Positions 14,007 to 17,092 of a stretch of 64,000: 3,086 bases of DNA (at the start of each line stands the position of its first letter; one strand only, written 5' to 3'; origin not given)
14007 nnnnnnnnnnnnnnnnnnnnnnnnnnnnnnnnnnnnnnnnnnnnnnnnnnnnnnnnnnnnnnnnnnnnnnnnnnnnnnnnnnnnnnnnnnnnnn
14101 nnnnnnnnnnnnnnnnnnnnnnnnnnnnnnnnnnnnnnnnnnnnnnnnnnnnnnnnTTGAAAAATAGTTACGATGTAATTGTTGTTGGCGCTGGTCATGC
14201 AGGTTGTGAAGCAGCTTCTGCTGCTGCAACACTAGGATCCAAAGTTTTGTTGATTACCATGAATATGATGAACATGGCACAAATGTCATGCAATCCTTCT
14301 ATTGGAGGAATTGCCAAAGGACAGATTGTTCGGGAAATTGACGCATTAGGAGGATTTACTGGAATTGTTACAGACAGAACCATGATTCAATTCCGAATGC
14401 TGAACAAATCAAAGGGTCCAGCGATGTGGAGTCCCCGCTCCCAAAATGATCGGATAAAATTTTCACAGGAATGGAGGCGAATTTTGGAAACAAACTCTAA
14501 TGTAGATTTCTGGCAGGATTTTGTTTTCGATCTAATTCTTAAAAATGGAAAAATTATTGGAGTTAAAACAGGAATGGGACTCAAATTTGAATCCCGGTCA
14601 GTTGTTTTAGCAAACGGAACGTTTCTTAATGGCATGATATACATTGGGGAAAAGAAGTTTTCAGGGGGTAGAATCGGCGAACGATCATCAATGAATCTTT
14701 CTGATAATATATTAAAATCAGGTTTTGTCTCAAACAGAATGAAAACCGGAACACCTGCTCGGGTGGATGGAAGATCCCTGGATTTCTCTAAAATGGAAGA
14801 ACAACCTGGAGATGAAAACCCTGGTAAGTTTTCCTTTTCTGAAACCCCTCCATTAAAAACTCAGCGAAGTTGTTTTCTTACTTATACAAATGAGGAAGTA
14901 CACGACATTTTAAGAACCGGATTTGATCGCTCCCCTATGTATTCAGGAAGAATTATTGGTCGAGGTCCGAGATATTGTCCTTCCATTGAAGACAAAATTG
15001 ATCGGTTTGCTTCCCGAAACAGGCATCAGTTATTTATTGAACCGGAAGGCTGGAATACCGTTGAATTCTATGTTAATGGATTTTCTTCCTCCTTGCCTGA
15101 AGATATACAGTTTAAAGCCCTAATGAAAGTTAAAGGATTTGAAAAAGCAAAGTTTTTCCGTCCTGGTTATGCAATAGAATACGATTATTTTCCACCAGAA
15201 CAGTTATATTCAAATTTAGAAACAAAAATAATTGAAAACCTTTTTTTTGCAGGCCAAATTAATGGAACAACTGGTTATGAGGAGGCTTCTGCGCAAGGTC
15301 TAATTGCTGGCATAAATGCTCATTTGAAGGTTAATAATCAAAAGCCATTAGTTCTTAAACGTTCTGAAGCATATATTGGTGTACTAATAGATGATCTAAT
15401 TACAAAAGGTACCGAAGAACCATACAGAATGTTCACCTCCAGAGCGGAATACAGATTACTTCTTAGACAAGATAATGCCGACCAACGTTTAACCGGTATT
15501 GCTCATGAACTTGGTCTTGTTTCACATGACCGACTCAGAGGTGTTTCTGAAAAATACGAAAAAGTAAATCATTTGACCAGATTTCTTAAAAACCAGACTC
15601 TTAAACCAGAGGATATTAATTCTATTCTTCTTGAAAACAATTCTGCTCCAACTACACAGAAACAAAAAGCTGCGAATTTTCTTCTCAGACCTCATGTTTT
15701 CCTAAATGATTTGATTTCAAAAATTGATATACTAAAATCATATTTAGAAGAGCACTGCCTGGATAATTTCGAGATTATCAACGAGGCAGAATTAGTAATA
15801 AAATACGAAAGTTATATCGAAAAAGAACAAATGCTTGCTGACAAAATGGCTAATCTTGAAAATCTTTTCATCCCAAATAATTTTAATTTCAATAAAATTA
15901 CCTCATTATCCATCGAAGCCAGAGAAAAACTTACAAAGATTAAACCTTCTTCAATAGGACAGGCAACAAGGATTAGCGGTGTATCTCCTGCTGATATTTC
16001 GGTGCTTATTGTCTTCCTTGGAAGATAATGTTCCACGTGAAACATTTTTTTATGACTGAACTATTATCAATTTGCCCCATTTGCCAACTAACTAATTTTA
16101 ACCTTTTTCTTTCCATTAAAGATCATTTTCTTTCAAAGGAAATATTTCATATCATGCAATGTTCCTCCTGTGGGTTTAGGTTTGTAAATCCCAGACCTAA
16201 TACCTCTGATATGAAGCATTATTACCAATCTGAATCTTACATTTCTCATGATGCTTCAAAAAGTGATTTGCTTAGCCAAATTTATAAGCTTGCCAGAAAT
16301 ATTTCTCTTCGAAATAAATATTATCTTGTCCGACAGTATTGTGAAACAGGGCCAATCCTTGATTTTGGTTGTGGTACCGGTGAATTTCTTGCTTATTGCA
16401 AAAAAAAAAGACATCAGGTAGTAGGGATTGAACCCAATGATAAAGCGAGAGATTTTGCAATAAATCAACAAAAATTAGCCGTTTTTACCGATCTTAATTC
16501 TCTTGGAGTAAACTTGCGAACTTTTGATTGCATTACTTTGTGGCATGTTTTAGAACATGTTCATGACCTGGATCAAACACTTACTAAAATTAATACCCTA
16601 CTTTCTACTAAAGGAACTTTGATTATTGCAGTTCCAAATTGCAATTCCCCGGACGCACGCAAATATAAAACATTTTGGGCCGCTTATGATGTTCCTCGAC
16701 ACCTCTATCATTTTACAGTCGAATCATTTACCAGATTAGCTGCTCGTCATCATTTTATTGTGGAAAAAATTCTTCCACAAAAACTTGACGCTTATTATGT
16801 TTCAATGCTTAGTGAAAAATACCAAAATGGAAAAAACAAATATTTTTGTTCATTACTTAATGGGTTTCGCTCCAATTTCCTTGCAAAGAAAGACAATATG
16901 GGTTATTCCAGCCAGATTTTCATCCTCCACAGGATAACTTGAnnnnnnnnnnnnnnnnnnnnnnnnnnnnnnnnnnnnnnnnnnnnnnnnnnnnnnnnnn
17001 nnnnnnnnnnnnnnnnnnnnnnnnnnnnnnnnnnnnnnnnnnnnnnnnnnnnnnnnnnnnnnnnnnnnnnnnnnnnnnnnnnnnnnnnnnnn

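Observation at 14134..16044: Two canonical parS sites bracket mnmG (gidA): origin-proximal partition sites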

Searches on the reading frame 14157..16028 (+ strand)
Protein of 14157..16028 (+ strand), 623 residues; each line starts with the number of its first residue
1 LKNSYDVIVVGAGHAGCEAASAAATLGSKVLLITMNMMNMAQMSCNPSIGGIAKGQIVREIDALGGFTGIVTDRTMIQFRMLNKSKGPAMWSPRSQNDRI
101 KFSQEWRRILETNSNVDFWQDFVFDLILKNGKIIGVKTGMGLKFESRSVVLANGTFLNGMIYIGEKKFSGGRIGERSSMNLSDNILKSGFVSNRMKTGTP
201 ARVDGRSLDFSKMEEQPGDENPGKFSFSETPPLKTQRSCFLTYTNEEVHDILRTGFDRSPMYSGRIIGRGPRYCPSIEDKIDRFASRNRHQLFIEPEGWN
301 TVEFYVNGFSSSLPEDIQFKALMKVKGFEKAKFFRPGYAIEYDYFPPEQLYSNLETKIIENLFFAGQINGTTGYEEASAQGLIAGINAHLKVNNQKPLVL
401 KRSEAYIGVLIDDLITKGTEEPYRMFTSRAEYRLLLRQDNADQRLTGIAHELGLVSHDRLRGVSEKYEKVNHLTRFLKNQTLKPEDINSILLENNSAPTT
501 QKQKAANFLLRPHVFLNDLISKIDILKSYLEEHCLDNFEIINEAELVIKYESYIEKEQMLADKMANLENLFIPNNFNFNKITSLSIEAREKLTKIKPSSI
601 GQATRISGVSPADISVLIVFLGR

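Call 8: search_protein_families(library=pfam, proteins=[window:14157-16028:+])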
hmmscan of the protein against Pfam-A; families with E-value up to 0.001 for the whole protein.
window:14157-16028:+ (623 aa): 8 families
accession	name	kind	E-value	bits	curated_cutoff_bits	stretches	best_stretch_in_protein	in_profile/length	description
PF01134.28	GIDA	-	2.4e-157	524.5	22.1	1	6-395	1-390/391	Glucose inhibited division protein A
PF13932.14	SAM_GIDA_C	-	1.3e-24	86.2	27.1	1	563-618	2-57/57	tRNA modifying enzyme MnmG/GidA C-terminal helical bundle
PF21680.2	GIDA_C_1st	-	3.2e-13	50.7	24.7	1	458-558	2-96/96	tRNA modifying enzyme MnmG/GidA C-terminal helical domain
PF07992.20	Pyr_redox_2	-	2.6e-07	30.8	26.1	1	5-157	1-111/291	Pyridine nucleotide-disulphide oxidoreductase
PF12831.13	FAD_oxidored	-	6.5e-06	26.1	27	1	6-35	1-30/416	FAD dependent oxidoreductase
PF00890.30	FAD_binding_2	-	3.3e-05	23.7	20.4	1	6-34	1-29/414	FAD binding domain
PF00070.33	Pyr_redox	-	6.3e-05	23.9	22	1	7-38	2-33/82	Pyridine nucleotide-disulphide oxidoreductase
PF01262.27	AlaDh_PNT_C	-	0.00012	22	23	0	6-43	30-67/214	Alanine dehydrogenase/PNT, C-terminal domain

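Call 9: search_protein_families(library=ncbifam, proteins=[window:14157-16028:+])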
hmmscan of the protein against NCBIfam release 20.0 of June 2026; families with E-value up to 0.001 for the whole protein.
window:14157-16028:+ (623 aa): 17 families
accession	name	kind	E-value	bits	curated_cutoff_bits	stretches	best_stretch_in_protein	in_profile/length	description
TIGR00136.1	mnmG_gidA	equivalog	4.1e-247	821.4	524.85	1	5-621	1-612/616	tRNA uridine-5-carboxymethylaminomethyl(34) synthesis enzyme MnmG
NF003739.0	PRK05335.1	equivalog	3.4e-21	75.5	262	2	306-417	278-389/441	methylenetetrahydrofolate--tRNA-(uracil(54)-C(5))-methyltransferase (FADH(2)-oxidizing) TrmFO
TIGR00137.1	gid_trmFO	equivalog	1.3e-15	57.2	428.65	1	306-420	275-389/433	FADH(2)-oxidizing methylenetetrahydrofolate--tRNA-(uracil(54)-C(5))-methyltransferase TrmFO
NF004991.0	PRK06370.1-3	subfamily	2.4e-08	33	620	1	2-80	33-113/509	FAD-containing oxidoreductase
TIGR02032.1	GG-red-SF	subfamily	4.6e-07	29.8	158.8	1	5-46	1-41/297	geranylgeranyl reductase family protein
TIGR01350.1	lipoamide_DH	equivalog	3.5e-05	22.7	408.8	1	4-86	1-84/461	dihydrolipoyl dehydrogenase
NF006130.0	PRK08274.1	equivalog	6.8e-05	21.9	369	1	2-34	3-35/467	FAD-dependent tricarballylate dehydrogenase TcuA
NF004939.0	PRK06292.1-1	equivalog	0.00023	20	435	1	2-67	3-70/476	dihydrolipoyl dehydrogenase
NF009472.0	PRK12834.1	equivalog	0.00025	19.7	476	0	3-51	3-51/550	FAD-binding dehydrogenase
NF053717.1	VnlPnlRedVprA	equivalog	0.00027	19.9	600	1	2-33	4-35/481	vinyl phenol reductase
NF003585.0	PRK05249.1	equivalog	0.00035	19.3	465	1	2-35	4-37/464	Si-specific NAD(P)(+) transhydrogenase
TIGR01372.1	soxA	subfamily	0.00035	18.5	1164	1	5-36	169-200/996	sarcosine oxidase subunit alpha family protein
NF004776.0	PRK06116.1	equivalog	0.00037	19.6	480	1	1-38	1-38/450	glutathione-disulfide reductase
NF009477.0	PRK12843.1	equivalog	0.00069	18.2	758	1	3-34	15-46/578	FAD-dependent oxidoreductase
NF041080.1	DGGGPL_reductase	equivalog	0.00083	18.3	580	0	4-45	1-43/447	digeranylgeranylglycerophospholipid reductase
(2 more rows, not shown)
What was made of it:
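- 14157..16028 (+): mnmG (gidA), the gene enclosed by the two sites. TIGR00136 821 bits and Pfam GIDA 524 bits (calls 8, 9).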

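Call 17: find_encoding_contigs(protein=window:14157-16028:+, flank=10000, max_places=6)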
Protein window:14157-16028:+ (623 aa): 1 contig read that carries it; 1 place shown.
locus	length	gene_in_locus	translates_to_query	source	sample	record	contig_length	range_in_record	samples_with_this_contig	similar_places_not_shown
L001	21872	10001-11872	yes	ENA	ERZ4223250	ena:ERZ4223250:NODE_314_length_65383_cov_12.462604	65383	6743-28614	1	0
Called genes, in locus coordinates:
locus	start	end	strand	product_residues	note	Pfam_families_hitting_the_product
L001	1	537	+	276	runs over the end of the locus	PF04085:MreC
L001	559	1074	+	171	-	-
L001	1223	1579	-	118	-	PF02152:FolB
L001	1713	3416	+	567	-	PF00749:tRNA-synt_1c, PF03950:tRNA-synt_1c_C, PF20974:tRNA-synt_1c_C2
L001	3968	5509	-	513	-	PF00749:tRNA-synt_1c, PF19269:Anticodon_2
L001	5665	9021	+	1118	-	PF13779:DUF4175 (faint)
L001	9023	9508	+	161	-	-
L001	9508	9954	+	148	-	PF02130:YbeY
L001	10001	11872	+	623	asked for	PF01134:GIDA, PF07992:Pyr_redox_2 (weak), PF12831:FAD_oxidored (weak), PF21680:GIDA_C_1st, PF13932:SAM_GIDA_C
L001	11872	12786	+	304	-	PF13489:Methyltransf_23, PF08241:Methyltransf_11, PF08242:Methyltransf_12, PF13649:Methyltransf_25, PF13847:Methyltransf_31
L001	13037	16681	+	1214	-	PF00512:HisKA, PF02518:HATPase_c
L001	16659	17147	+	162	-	PF14109:GldH_lipo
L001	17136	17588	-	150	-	PF01687:Flavokinase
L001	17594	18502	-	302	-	-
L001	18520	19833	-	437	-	PF03916:NrfD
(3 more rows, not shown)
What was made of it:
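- On Chromosomal parS (ParB-binding centromere site): The window is a 65 kb metagenomic contig (call 17).
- The organism's genome is unavailable (call 17), so the binding protein is assumed.
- Tried and rejected: The exact MnmG occurs on a single 65,383-bp ENA contig, which the window nearly covers (call 17).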

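Call 18: find_related_loci(query=window:14157-16028:+, collection=genome_contigs, flank=10000)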
Query window:14157-16028:+ (623 aa) in genome_contigs; peptide patterns used: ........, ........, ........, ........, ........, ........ (x = any residue, [..] = any of these).
600 stretches matched a pattern (row limit reached: there are more); 573 encode a relative of the query (tblastn E <= 1e-3); the best 80 are kept; 80 distinct loci.
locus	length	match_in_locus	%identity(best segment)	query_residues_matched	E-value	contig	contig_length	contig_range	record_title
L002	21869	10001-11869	89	1-623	0e+0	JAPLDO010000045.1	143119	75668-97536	MAG: Bacteroidetes bacterium isolate LacPavin_0920_WC90_MAG_43_10 LacPavin_0920_WC90_scaffold_460772, whole genome shotg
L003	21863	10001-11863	73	3-623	0e+0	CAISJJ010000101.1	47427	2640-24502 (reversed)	MAG: uncultured Bacteroidales bacterium isolate Ja1_bin-1976 genome assembly, contig: bin-1976:101/547, whole genome sho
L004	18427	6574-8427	69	5-623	0e+0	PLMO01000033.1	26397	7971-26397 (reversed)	MAG: Bacteroidales bacterium isolate fen_979 73.20120800_E2X.55_contig_16069, whole genome shotgun sequence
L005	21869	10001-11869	65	1-623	0e+0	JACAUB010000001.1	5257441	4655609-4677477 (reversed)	MAG: Bacteroidetes bacterium isolate Cfx3-03 MAG03_1, whole genome shotgun sequence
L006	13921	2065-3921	69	5-623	0e+0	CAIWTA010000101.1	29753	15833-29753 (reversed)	MAG: uncultured Bacteroidales bacterium isolate KR5_bin-778 genome assembly, contig: bin-778:101/329, whole genome shotg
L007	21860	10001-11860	63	1-623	0e+0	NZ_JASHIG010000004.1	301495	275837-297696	Flectobacillus roseus strain LMG 24501 MS24501_ctg004, whole genome shotgun sequence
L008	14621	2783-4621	65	5-621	0e+0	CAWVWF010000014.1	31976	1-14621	MAG TPA_asm: uncultured Flavobacteriales bacterium isolate ERR3589578_binner13_61 genome assembly, contig: ERZ7463456.10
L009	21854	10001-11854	64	5-623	0e+0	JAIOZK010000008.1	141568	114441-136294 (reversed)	MAG: Bacteroidales bacterium isolate Tobar13.5m-G7 Tobar13-5m-C92, whole genome shotgun sequence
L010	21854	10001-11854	64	5-623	0e+0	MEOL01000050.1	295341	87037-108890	MAG: Bacteroidetes bacterium GWF2_41_31 gwf2_scaffold_77, whole genome shotgun sequence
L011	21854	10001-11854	64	5-623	0e+0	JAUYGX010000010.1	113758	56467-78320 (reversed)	MAG: Bacteroidales bacterium isolate C24_maxbin.026 C24_k141_145430, whole genome shotgun sequence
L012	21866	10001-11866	64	1-623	0e+0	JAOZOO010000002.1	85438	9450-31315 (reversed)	MAG: Bacteroidales bacterium isolate GMC4.maxbin2.135_sub GMC4_81_length_85438_cov_17.868709, whole genome shotgun seque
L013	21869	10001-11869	64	1-623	0e+0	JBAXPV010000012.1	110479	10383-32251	MAG: Bacteroidota bacterium isolate ELA540 MAG540_12, whole genome shotgun sequence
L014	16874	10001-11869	62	1-623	0e+0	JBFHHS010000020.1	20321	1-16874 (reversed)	MAG: Crocinitomicaceae bacterium isolate Mix_sand07.2021.05.G.19 k141_290115_length_20321_cov_8.8917, whole genome shotg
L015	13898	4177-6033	65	3-623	0e+0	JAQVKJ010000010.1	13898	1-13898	MAG: Weeksellaceae bacterium isolate STE_84 NODE_10578_length_13898_cov_3.177111_Sandtown_E, whole genome shotgun sequen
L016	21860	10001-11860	62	4-623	0e+0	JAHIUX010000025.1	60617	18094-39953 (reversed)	MAG: Bacteroidetes bacterium isolate MM_PC_MetaG.mb.41 MM_PC_MetaG.mb.41_k141_456972, whole genome shotgun sequence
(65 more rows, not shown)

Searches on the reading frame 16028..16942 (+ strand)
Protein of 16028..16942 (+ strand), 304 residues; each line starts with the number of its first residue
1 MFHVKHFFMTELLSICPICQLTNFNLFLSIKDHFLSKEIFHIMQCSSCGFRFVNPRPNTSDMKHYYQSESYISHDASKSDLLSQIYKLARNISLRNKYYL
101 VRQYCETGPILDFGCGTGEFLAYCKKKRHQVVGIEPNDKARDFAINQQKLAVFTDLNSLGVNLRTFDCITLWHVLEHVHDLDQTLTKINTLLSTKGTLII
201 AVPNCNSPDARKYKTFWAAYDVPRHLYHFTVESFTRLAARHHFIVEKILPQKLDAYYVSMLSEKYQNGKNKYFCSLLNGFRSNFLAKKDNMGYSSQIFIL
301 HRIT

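Call 8: search_protein_families(library=pfam, proteins=[window:16028-16942:+])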
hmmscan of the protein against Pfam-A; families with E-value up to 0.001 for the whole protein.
window:16028-16942:+ (304 aa): 6 families
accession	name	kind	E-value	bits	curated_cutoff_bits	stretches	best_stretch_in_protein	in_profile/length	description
PF13489.12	Methyltransf_23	-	5.5e-26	91.7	27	1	107-244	23-160/164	Methyltransferase domain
PF08241.18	Methyltransf_11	-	3.5e-14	53.7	21.2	1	111-200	1-95/95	Methyltransferase domain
PF08242.18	Methyltransf_12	-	1.2e-12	48.8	30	1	111-198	1-98/98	Methyltransferase domain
PF13649.12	Methyltransf_25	-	2.5e-10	41.4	27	1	110-196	1-97/97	Methyltransferase domain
PF13847.12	Methyltransf_31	-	2.8e-08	34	27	1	109-204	6-113/145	Methyltransferase domain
PF07021.18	MetW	-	0.0005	20.2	21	1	98-205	4-112/193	Methionine biosynthesis protein MetW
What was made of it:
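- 16052..16942 (+): Class I SAM methyltransferase, corrected start (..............). Pfam Methyltransf_23 (call 8).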

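Call 9: search_protein_families(library=ncbifam, proteins=[window:16028-16942:+])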
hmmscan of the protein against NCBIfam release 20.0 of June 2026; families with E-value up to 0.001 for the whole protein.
window:16028-16942:+ (304 aa): 10 families
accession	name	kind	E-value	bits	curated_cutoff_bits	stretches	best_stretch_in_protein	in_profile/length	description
NF045667.1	MTase_DVU1556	equivalog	1.1e-08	34.8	155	1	108-201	24-120/213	DVU_1556 family methyltransferase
TIGR01983.1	UbiG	equivalog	1.5e-08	34.2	102.95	1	104-204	47-155/228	bifunctional 2-polyprenyl-6-hydroxyphenol methylase/3-demethylubiquinol 3-O-methyltransferase UbiG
TIGR02072.1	BioC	equivalog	1.6e-08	34.6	184.95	1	105-201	33-133/244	malonyl-ACP O-methyltransferase BioC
NF043040.1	corrin_prot_MT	hypoth_equivalog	1.7e-07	30.9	180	1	98-201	32-148/216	corrinoid protein-associated methyltransferase CpaM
NF001244.0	PRK00216.1-5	equivalog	3.5e-07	29.7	216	1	96-220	38-171/236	bifunctional demethylmenaquinone methyltransferase/2-methoxy-6-polyprenyl-1,4-benzoquinol methylase UbiE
TIGR01934.1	MenG_MenH_UbiE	subfamily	1.6e-05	24.3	158.35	1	103-201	36-142/223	ubiquinone/menaquinone biosynthesis methyltransferase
TIGR04345.1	ovoA_Cterm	equivalog_domain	6.3e-05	22.6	170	0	154-204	123-173/242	putative 4-mercaptohistidine N1-methyltransferase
NF011650.0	PRK15068.1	equivalog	6.3e-05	22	209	1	109-200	125-225/324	tRNA 5-methoxyuridine(34)/uridine 5-oxyacetic acid(34) synthase CmoB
TIGR02081.1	metW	equivalog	0.0001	21.9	189.5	1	108-206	15-113/194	methionine biosynthesis protein MetW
TIGR00452.1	TIGR00452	equivalog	0.00032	19.6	275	1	110-200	121-219/316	tRNA 5-methoxyuridine(34)/uridine 5-oxyacetic acid(34) synthase CmoB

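Call 67: search_solved_structures(query=window:16052-16942:+, max_evalue=0.001)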
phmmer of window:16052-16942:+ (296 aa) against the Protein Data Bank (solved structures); distinct sequences matched with E-value up to 0.001: 4.
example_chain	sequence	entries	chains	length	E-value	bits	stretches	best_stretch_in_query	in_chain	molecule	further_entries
3cc8_A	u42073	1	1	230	7.1e-08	35.4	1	98-246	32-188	Putative methyltransferase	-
3dli_A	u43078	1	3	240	0.00018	24.2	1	99-195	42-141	methyltransferase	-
2gs9_A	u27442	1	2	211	0.00019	24.1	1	102-208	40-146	Hypothetical protein TT1324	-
2p7h_A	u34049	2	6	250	0.0002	24.1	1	96-200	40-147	Hypothetical protein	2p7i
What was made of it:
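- Tried and rejected: Only generic class I methyltransferases (call 67).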
